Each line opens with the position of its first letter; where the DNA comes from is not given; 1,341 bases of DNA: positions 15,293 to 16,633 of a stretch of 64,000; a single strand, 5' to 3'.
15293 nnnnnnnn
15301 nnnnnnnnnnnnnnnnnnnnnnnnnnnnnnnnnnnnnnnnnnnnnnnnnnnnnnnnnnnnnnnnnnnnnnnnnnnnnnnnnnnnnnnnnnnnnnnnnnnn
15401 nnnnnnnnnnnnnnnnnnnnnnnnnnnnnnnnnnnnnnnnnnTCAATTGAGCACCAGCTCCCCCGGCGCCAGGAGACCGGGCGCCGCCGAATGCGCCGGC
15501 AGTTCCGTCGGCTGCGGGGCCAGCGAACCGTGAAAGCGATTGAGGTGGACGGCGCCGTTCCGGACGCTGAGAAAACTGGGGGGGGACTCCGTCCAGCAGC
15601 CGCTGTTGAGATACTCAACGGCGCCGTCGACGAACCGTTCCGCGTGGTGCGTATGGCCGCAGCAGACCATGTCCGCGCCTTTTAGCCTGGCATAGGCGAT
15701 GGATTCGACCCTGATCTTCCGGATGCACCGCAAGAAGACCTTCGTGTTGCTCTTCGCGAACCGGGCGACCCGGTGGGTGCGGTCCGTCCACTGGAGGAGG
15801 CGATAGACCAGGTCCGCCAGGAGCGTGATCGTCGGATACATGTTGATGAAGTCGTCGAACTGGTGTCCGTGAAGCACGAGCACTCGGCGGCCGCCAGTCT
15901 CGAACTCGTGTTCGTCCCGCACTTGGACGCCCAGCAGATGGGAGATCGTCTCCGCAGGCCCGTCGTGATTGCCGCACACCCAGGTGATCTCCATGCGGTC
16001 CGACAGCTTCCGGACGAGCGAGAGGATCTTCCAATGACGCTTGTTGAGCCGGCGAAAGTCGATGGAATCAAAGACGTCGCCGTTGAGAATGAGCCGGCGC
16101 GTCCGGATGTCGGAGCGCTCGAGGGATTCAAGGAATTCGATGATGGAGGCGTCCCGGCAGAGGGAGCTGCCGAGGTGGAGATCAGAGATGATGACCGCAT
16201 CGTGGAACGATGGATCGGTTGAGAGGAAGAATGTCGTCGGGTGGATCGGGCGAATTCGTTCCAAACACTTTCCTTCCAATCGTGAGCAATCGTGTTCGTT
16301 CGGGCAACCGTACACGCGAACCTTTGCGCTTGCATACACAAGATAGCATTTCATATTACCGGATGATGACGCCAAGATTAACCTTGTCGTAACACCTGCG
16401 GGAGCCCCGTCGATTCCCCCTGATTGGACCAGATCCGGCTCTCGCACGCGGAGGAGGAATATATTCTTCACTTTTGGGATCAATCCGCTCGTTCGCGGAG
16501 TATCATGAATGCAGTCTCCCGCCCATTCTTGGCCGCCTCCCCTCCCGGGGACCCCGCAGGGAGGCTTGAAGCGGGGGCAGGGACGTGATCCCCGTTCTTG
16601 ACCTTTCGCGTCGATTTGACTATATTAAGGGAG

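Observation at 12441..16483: Putative glycolipid operon: LpxH-like metallophosphoesterase, two tandem MGDG-synthase/UgtP-like GT28 paralogues and a small Cys/His protein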

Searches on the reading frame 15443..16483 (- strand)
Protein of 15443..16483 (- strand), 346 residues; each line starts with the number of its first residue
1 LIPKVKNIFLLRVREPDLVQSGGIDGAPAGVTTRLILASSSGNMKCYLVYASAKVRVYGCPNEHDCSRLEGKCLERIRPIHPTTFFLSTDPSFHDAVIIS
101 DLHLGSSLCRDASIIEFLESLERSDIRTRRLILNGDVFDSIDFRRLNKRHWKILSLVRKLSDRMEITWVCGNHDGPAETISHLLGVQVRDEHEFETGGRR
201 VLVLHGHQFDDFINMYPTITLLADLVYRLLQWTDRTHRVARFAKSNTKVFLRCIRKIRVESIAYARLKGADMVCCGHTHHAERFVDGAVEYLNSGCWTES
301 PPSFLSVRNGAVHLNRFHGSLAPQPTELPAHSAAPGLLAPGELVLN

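Call 3: search_protein_families(library=pfam, proteins=[window:15443-16483:-], max_evalue=0.1)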
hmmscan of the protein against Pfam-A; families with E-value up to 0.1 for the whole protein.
window:15443-16483:- (346 aa): 2 families
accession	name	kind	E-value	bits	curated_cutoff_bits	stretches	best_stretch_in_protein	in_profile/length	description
PF12850.12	Metallophos_2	-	1e-12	48.7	27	1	97-299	4-137/154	Calcineurin-like phosphoesterase superfamily domain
PF00149.33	Metallophos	-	1.7e-07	32.4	21.5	1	97-280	4-190/191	Calcineurin-like phosphoesterase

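Call 4: search_protein_families(library=ncbifam, proteins=[window:15443-16483:-], max_evalue=0.1)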
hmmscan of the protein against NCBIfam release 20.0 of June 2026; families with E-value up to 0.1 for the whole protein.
window:15443-16483:- (346 aa): 9 families
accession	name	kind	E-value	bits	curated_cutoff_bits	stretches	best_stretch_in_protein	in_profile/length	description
NF003118.0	PRK04036.1-3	equivalog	1.1e-08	34.5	445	1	95-173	227-318/481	DNA-directed DNA polymerase II small subunit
TIGR04123.1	P_estr_lig_assc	hypoth_equivalog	2e-07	30.7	150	1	95-194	22-128/207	ligase-associated DNA damage response endonuclease PdeM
TIGR00040.1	yfcE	subfamily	6.6e-06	26.3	56.25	1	157-210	44-90/158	YfcE family phosphodiesterase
NF003743.0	PRK05340.1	equivalog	1.1e-05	24.8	134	1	96-209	4-119/242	UDP-2,3-diacylglucosamine diphosphatase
NF006988.0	PRK09453.1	equivalog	0.00018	21.4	117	0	244-297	95-146/183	phosphodiesterase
TIGR03729.1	acc_ester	subfamily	0.0023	17.4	148.25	1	98-174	4-72/239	putative phosphoesterase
TIGR00619.1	sbcd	subfamily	0.0028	17.5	77.65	1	99-177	6-89/252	exonuclease subunit SbcD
NF003120.0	PRK04036.1-5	equivalog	0.035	12.5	671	0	89-122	282-314/547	DNA-directed DNA polymerase II small subunit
NF003117.0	PRK04036.1-2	equivalog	0.085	11.2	993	0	96-141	384-438/650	DNA-directed DNA polymerase II small subunit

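Call 19: find_homologous_proteins(query=window:15443-16354:-)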
Query window:15443-16354:- (303 aa): 1611 proteins with E <= 0.001 among 3944 candidates; the best 120 are listed.
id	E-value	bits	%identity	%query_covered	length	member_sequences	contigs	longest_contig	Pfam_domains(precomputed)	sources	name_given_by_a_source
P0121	1.1e-207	706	100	100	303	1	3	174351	PF12850.13,PF00149.34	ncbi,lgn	-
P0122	1.2e-123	430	67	92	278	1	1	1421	PF12850.13,PF00149.34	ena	-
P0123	2.0e-122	426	70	89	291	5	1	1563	PF12850.13,PF00149.34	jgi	jgi:UDP-2,3-diacylglucosamine pyrophosphatase LpxH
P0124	7.8e-119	414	65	92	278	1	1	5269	PF12850.13,PF00149.34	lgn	-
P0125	1.5e-113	397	64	92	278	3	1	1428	PF12850.13,PF00149.34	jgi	jgi:UDP-2,3-diacylglucosamine pyrophosphatase LpxH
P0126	2.5e-109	383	62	92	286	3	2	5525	PF12850.13,PF00149.34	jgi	-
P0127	8.0e-105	368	67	80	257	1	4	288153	PF12850.13,PF00149.34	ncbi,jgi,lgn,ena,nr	ncbi:MAG TPA: UDP-2,3-diacylglucosamine diphosphatase [Bacteroidota bacterium]|nr:UDP-2,3-diacylgluc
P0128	3.7e-104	366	69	79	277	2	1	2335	PF12850.13,PF00149.34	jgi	jgi:UDP-2,3-diacylglucosamine pyrophosphatase LpxH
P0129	6.5e-98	346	69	73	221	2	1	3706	PF12850.13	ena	-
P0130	1.7e-94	334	60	81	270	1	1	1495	PF12850.13,PF00149.34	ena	-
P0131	2.4e-94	334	58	83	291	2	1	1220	PF12850.13,PF00149.34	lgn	-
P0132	3.1e-94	333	65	75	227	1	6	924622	PF12850.13,PF00149.34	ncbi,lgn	-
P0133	1.4e-93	331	61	82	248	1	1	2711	PF12850.13,PF00149.34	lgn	-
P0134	4.5e-93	330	68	71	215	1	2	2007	PF12850.13,PF00149.34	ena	-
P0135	4.6e-92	326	59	78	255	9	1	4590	PF12850.13,PF00149.34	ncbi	-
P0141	4.6e-91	323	60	76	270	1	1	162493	PF12850.13,PF00149.34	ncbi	ncbi:MAG: UDP-2,3-diacylglucosamine diphosphatase [Bacteroidota bacterium]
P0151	1.2e-89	318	56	80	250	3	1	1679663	PF12850.13,PF00149.34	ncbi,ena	-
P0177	2.6e-88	314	59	79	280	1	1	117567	PF12850.13,PF00149.34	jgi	jgi:UDP-2,3-diacylglucosamine pyrophosphatase LpxH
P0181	3.1e-88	314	54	82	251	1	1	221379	PF12850.13,PF00149.34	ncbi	ncbi:MAG: UDP-2,3-diacylglucosamine diphosphatase [Gemmataceae bacterium]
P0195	8.0e-88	312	53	85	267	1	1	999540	PF12850.13,PF00149.34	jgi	jgi:UDP-2,3-diacylglucosamine pyrophosphatase LpxH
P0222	3.0e-87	311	59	74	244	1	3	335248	PF12850.13,PF00149.34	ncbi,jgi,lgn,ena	jgi:UDP-2,3-diacylglucosamine pyrophosphatase LpxH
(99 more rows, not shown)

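Call 20: find_encoding_contigs(protein=P0151, flank=6000, max_places=1)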
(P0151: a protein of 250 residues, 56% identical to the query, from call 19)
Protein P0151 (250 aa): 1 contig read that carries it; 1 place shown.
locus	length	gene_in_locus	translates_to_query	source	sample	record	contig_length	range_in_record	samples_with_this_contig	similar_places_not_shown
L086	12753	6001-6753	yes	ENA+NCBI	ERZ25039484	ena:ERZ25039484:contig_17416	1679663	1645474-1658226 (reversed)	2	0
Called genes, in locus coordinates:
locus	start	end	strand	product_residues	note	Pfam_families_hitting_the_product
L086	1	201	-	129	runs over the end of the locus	PF04898:Glu_syn_central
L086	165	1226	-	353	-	PF00310:GATase_2, PF04898:Glu_syn_central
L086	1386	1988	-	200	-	PF00310:GATase_2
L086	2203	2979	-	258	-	PF05685:Uma2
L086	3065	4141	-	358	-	PF01594:AI-2E_transport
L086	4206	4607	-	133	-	PF01844:HNH, PF13395:HNH_4 (weak), PF14279:HNH_5 (weak)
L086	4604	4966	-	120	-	-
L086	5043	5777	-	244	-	PF13267:DUF4058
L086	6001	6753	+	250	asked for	PF00149:Metallophos, PF12850:Metallophos_2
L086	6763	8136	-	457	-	PF07690:MFS_1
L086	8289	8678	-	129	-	-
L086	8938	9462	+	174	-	PF02075:RuvC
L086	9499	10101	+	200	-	PF14520:HHH_5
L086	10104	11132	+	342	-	PF05496:RuvB_N, PF00004:AAA, PF07728:AAA_5 (weak), PF17864:AAA_lid_4, PF05491:WHD_RuvB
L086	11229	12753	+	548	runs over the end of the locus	PF04389:Peptidase_M28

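Call 21: find_encoding_contigs(protein=P0181, flank=6000, max_places=1)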
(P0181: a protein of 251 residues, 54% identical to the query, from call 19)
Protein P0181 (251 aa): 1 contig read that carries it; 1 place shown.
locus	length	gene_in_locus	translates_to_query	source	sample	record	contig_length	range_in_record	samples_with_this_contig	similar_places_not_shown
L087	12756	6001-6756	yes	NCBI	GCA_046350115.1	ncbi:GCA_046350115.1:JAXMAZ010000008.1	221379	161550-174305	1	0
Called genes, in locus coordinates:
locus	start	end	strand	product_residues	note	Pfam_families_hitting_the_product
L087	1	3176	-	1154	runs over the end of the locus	PF02687:FtsX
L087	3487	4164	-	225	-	PF00005:ABC_tran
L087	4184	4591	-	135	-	PF13279:4HBT_2, PF03061:4HBT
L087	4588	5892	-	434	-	PF13579:Glyco_trans_4_4 (weak), PF13439:Glyco_transf_4, PF00534:Glycos_transf_1, PF13692:Glyco_trans_1_4, PF13524:Glyco_trans_1_2 (weak)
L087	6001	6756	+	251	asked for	PF00149:Metallophos, PF12850:Metallophos_2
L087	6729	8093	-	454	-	PF07690:MFS_1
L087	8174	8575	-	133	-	-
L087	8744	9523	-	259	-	PF04098:Rad52_Rad22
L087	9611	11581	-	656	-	PF02878:PGM_PMM_I, PF02879:PGM_PMM_II, PF02880:PGM_PMM_III (weak)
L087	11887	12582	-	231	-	-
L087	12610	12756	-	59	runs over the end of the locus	-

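Call 22: find_encoding_contigs(protein=P0195, flank=6000, max_places=1)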
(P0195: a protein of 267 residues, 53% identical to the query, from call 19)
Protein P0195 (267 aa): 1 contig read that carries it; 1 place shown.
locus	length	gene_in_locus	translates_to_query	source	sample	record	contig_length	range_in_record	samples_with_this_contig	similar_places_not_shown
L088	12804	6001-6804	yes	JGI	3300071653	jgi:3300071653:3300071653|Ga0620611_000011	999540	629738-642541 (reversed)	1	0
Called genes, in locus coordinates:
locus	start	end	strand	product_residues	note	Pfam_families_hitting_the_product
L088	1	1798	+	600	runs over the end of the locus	PF10459:Peptidase_S46 (faint), PF00089:Trypsin, PF13365:Trypsin_2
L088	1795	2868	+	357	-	PF13365:Trypsin_2, PF00595:PDZ (faint), PF13180:PDZ_2, PF17820:PDZ_6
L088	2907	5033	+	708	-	PF13365:Trypsin_2, PF00595:PDZ (faint), PF13180:PDZ_2, PF17820:PDZ_6 (faint)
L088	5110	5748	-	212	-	PF01844:HNH, PF14279:HNH_5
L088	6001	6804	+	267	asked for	PF00149:Metallophos, PF12850:Metallophos_2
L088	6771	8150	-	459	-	PF07690:MFS_1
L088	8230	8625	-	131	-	-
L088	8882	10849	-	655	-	PF02878:PGM_PMM_I, PF02879:PGM_PMM_II, PF02880:PGM_PMM_III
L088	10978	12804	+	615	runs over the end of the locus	PF01134:GIDA, PF12831:FAD_oxidored, PF21680:GIDA_C_1st, PF13932:SAM_GIDA_C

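Call 23: find_encoding_contigs(protein=P0222, flank=6000, max_places=1)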
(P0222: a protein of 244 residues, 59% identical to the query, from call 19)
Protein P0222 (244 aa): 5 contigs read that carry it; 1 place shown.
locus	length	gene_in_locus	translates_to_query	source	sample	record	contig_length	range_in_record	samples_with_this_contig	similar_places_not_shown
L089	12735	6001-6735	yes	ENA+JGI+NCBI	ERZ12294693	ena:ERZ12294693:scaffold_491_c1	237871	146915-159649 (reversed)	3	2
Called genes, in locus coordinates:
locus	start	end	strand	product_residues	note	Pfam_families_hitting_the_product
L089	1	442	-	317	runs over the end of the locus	PF02289:MCH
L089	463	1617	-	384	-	PF02655:ATP-grasp_3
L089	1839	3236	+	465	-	PF00672:HAMP (faint), PF00989:PAS (weak), PF08448:PAS_4, PF00512:HisKA, PF02518:HATPase_c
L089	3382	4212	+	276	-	PF00005:ABC_tran, PF02463:SMC_N (faint), PF13304:AAA_21 (weak)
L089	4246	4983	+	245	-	PF01895:PhoU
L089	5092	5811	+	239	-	PF00072:Response_reg, PF00486:Trans_reg_C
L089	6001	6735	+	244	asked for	PF00149:Metallophos, PF12850:Metallophos_2 (faint)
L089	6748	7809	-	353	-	PF04055:Radical_SAM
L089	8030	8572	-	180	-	PF00583:Acetyltransf_1, PF13673:Acetyltransf_10, PF13508:Acetyltransf_7, PF08445:FR47 (weak)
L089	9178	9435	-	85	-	-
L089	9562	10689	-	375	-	PF13243:SQHop_cyclase_C (faint)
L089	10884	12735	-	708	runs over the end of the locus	PF02743:dCache_1, PF00672:HAMP (weak), PF00211:Guanylate_cyc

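Call 40: search_dna_similar(query=window:15443-16354:-, collection=plasmids, mode=protein, max_rows=30, max_evalue=1e-8)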
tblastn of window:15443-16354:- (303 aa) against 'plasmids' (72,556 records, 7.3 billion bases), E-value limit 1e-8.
Records with a match: 26; places in all: 36; records where one place covers at least 80% of the query: 1.
Best place of each record, by identity: <60% 26.
By first word of the organism name: Roseomonas 11; Sinorhizobium 4; Pseudomonas 3; Candidatus 1; Gemmobacter 1; Shinella 1; Mitsuaria 1; Methylobacterium 1; Parabacteroides 1; Sphingomonas 1; and 1 more.
By predicted mobility (MOB-suite, as given by PLSDB): non-mobilizable 26.
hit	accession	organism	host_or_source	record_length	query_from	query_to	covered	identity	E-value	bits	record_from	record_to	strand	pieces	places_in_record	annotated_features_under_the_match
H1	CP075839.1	Pseudomonas aeruginosa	Homo sapiens,Cell culture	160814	36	274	79%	30.1%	1e-16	88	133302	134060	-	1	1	UDP-2,3-diacylglucosamine diphosphatase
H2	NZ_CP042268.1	Pseudomonas aeruginosa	Homo sapiens,sputum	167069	36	274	79%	30.1%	1e-16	88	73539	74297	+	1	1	UDP-2,3-diacylglucosamine diphosphatase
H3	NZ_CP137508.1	Pseudomonas aeruginosa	Homo sapiens,Bacterial culture sample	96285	36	274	79%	30.1%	1e-16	88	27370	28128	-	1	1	UDP-2,3-diacylglucosamine diphosphatase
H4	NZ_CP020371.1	Candidatus Thiodictyon syntrophicum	meromictic lake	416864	47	274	75%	30.8%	2e-17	90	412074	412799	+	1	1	UDP-2,3-diacylglucosamine diphosphatase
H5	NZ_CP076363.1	Gemmobacter fulvus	cell culture,Anabaena culture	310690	48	298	83%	27.8%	6e-9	64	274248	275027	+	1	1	UDP-2,3-diacylglucosamine diphosphatase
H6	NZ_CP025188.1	Roseomonas mucosa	Homo sapiens,clinical, human skin, ...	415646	54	271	72%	31.1%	9e-21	100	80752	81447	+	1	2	UDP-2,3-diacylglucosamine diphosphatase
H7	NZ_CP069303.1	Shinella sp. PSBB067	monoisolate,Minnesota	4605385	54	285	77%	29.0%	9e-15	82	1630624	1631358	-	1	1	none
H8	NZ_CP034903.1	Roseomonas mucosa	Homo sapiens,tissue sample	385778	54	271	72%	30.7%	7e-20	97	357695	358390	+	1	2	UDP-2,3-diacylglucosamine diphosphatase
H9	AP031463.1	Roseomonas mucosa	Homo sapiens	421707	54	271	72%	30.7%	7e-20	97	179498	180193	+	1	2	UDP-2,3-diacylglucosamine diphosphatase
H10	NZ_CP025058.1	Roseomonas mucosa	Homo sapiens,Clinical, healthy, human ...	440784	54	271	72%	30.7%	7e-20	97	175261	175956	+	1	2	UDP-2,3-diacylglucosamine diphosphatase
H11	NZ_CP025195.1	Roseomonas mucosa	Homo sapiens,clinical, human skin, ...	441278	54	271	72%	30.7%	7e-20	97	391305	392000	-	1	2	UDP-2,3-diacylglucosamine diphosphatase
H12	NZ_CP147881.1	Roseomonas mucosa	cell culture,Styx glacier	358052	54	271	72%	30.5%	9e-20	97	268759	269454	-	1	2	UDP-2,3-diacylglucosamine diphosphatase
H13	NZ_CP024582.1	Roseomonas sp. FDAARGOS_362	Homo sapiens,peripheral Blood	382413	54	271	72%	30.5%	9e-20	97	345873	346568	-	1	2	UDP-2,3-diacylglucosamine diphosphatase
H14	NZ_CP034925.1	Roseomonas mucosa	Homo sapiens,tissue sample,Clinical, ...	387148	54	271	72%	30.5%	9e-20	97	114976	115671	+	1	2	UDP-2,3-diacylglucosamine diphosphatase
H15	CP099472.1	Roseomonas mucosa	Human skin,single cell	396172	54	271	72%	30.5%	9e-20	97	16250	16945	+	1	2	UDP-2,3-diacylglucosamine diphosphatase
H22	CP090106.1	Sinorhizobium meliloti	Medicago,Cell culture,Plant nodule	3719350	54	292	79%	26.3%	2e-11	72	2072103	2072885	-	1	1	UDP-2,3-diacylglucosamine diphosphatase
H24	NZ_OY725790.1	Parabacteroides distasonis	-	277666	49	267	72%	27.0%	5e-19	94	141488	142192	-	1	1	UDP-2,3-diacylglucosamine diphosphatase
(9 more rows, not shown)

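Call 41: get_annotated_region(hit=H22, flank=4000)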
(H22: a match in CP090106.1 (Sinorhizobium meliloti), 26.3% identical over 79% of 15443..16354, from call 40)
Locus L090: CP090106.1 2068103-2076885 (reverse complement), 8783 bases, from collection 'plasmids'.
description: Sinorhizobium meliloti strain Ak57 plasmid pSymB, complete sequence
organism: Sinorhizobium meliloti (NCBI taxid 382)
taxonomy: Bacteria; Pseudomonadota; Alphaproteobacteria; Hyphomicrobiales; Rhizobiaceae; Sinorhizobium; Sinorhizobium meliloti
host: -; source: Medicago,Cell culture,Plant nodule; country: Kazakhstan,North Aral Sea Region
typing (MOB-suite, as given by PLSDB): non-mobilizable
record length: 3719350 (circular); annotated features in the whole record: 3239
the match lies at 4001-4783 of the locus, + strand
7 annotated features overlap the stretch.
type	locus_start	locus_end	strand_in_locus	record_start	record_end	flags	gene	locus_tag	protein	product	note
CDS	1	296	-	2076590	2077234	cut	-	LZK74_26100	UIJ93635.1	acyl-homoserine-lactone synthase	-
CDS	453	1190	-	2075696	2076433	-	-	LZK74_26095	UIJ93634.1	LuxR C-terminal-related transcriptional regulator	-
CDS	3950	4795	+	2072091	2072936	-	-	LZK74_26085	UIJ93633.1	UDP-2,3-diacylglucosamine diphosphatase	-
CDS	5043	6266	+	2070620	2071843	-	-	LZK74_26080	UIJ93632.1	MFS transporter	-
CDS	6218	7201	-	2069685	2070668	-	-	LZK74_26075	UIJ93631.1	dipeptide epimerase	-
CDS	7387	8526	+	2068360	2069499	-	-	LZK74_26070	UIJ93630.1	ABC transporter permease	-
CDS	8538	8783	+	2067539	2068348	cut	-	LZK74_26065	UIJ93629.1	ABC transporter ATP-binding protein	-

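Call 42: get_annotated_region(hit=H1, flank=4000)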
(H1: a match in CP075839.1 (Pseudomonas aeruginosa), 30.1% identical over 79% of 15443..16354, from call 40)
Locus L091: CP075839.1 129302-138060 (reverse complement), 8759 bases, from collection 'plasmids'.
description: Pseudomonas aeruginosa strain PaLo11 plasmid pPALO11, complete sequence
organism: Pseudomonas aeruginosa (NCBI taxid 287)
taxonomy: Bacteria; Pseudomonadota; Gammaproteobacteria; Pseudomonadales; Pseudomonadaceae; Pseudomonas; Pseudomonas aeruginosa
host: -; source: Homo sapiens,Cell culture; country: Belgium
typing (MOB-suite, as given by PLSDB): non-mobilizable
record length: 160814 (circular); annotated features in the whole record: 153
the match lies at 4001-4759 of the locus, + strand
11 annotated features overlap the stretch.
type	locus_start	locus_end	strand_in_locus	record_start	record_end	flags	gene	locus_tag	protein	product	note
CDS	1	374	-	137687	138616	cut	-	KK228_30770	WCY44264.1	LysR family transcriptional regulator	-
CDS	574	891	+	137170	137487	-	-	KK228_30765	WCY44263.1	3-phosphoglycerate kinase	-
CDS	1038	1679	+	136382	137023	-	azoR3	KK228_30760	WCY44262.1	FMN-dependent NADH-azoreductase AzoR3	-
CDS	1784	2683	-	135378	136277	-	-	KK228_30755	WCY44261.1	DMT family transporter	-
CDS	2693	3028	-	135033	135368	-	-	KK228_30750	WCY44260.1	tRNA-binding protein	-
CDS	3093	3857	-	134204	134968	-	-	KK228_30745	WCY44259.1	helix-turn-helix domain-containing protein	-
CDS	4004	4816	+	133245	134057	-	-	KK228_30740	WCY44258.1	UDP-2,3-diacylglucosamine diphosphatase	-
CDS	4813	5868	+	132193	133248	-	-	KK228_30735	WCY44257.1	glycosyltransferase family 1 protein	-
CDS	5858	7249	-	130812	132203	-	-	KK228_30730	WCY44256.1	protein CyaB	-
CDS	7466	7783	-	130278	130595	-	-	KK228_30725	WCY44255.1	DUF962 domain-containing protein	-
CDS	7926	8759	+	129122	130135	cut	-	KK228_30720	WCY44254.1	helix-turn-helix transcriptional regulator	-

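Call 43: get_annotated_region(hit=H24, flank=5000)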
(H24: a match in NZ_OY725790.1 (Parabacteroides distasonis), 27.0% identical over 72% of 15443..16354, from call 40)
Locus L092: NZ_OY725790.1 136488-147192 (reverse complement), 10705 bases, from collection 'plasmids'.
description: Parabacteroides distasonis strain Parabacteroides distasonis TSDC17.2-1.1 plasmid 45, complete sequence
organism: Parabacteroides distasonis (NCBI taxid 823)
taxonomy: Bacteria; Bacteroidota; Bacteroidia; Bacteroidales; Tannerellaceae; Parabacteroides; Parabacteroides distasonis
host: -; source: -; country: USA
typing (MOB-suite, as given by PLSDB): non-mobilizable
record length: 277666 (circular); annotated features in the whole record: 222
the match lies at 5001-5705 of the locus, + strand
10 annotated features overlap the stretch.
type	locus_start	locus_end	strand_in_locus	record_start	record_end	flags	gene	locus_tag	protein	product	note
CDS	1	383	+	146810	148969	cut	-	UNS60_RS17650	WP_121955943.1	S46 family peptidase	-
CDS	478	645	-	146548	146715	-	-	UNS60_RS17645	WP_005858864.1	hypothetical protein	-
CDS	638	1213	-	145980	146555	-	-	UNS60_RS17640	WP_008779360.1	zeta toxin family protein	-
CDS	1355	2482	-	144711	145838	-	hemW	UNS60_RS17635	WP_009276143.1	radical SAM family heme chaperone HemW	GO:0006779 - porphyrin-containing compound biosynthetic process [Evidence IEA]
CDS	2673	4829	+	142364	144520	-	-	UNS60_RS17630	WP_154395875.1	elongation factor G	-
CDS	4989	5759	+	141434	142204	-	-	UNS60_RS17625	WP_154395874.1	UDP-2,3-diacylglucosamine diphosphatase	GO:0009245 - lipid A biosynthetic process [Evidence IEA]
CDS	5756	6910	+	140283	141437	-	-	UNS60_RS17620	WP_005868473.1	glycosyltransferase family protein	-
CDS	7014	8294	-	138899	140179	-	-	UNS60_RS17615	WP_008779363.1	O-acetylhomoserine aminocarboxypropyltransferase/cysteine synthase family protein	-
CDS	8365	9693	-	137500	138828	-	-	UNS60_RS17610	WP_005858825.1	MATE family efflux transporter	-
CDS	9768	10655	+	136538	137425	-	-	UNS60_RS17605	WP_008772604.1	TIM barrel protein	-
